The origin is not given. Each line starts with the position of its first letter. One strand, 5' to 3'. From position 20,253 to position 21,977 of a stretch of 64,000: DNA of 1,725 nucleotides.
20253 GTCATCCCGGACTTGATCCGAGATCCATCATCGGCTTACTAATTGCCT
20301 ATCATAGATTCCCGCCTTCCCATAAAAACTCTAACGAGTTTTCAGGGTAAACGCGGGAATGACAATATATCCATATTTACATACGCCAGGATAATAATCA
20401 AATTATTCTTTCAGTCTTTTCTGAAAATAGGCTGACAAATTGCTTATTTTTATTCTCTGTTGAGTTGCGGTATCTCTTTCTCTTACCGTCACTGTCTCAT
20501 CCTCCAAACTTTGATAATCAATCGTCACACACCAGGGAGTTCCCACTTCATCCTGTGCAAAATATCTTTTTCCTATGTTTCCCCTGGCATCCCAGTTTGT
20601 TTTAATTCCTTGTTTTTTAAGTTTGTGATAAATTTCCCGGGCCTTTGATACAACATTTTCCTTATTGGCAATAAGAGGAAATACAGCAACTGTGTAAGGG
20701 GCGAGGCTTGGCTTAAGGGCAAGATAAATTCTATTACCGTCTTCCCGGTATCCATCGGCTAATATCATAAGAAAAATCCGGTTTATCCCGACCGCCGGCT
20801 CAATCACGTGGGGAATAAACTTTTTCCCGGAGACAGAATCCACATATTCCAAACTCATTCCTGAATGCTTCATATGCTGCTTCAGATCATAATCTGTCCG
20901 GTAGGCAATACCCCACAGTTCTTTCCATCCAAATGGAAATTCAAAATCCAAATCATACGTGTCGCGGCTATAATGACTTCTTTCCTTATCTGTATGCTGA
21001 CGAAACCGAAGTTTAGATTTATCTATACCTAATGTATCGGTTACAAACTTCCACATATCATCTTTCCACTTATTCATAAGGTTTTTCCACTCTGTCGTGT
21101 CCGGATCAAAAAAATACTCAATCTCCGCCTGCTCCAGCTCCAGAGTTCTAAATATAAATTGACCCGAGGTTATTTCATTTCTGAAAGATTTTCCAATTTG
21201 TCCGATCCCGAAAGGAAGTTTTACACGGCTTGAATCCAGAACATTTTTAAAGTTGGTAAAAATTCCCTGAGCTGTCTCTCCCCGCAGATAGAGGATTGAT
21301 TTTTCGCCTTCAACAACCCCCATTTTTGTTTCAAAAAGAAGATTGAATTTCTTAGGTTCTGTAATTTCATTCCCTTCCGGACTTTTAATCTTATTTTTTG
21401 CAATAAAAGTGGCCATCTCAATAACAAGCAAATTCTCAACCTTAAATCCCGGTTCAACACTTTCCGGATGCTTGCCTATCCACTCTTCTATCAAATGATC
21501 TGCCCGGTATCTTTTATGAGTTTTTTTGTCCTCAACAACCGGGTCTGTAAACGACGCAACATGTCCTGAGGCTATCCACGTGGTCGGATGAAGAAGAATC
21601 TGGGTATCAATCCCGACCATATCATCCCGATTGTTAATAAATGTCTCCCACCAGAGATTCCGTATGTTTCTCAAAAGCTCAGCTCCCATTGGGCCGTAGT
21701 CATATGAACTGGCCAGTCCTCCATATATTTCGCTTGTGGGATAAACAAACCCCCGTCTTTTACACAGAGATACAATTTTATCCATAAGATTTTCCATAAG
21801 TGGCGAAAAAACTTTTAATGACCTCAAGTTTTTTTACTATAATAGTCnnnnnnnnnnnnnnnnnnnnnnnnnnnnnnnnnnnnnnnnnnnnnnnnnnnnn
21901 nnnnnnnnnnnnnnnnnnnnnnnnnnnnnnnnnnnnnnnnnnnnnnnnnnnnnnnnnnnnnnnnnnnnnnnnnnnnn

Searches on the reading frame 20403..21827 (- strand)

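Call 37: search_protein_families(library=pfam, proteins=[window:20403-21827:-])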
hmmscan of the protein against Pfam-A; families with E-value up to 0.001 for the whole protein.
window:20403-21827:- (474 aa): 2 families
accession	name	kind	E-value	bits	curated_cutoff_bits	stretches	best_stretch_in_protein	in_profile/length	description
PF03129.25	HGTP_anticodon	-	6.8e-21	74.7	21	1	380-471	2-94/94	Anticodon binding domain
PF00587.30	tRNA-synt_2b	-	3.9e-07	30.8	29.3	1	176-357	8-177/179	tRNA synthetase class II core domain (G, H, P, S and T)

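Call 68: search_protein_families(library=ncbifam, proteins=[window:20403-21827:-], max_evalue=1e-10)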
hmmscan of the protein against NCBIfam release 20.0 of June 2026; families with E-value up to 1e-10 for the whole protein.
window:20403-21827:- (474 aa): 6 families
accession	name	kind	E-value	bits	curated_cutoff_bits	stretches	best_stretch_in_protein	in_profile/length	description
NF003211.1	PRK04173.1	equivalog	1.6e-183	610.7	312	1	15-467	1-453/454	glycine--tRNA ligase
TIGR00389.1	glyS_dimeric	equivalog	1.8e-156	522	243.3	3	15-264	3-241/565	glycine--tRNA ligase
NF011484.0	PRK14894.1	equivalog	3.4e-118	395.1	1050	3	152-363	112-336/539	glycine--tRNA ligase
NF006625.0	PRK09194.1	equivalog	1.2e-13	50.9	558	1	346-466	440-556/559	proline--tRNA ligase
NF008979.1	PRK12325.1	exception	2.2e-13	49.9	550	1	333-467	304-435/437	proline--tRNA ligase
TIGR00408.1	proS_fam_I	equivalog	4e-11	42.5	437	1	186-473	106-382/475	proline--tRNA ligase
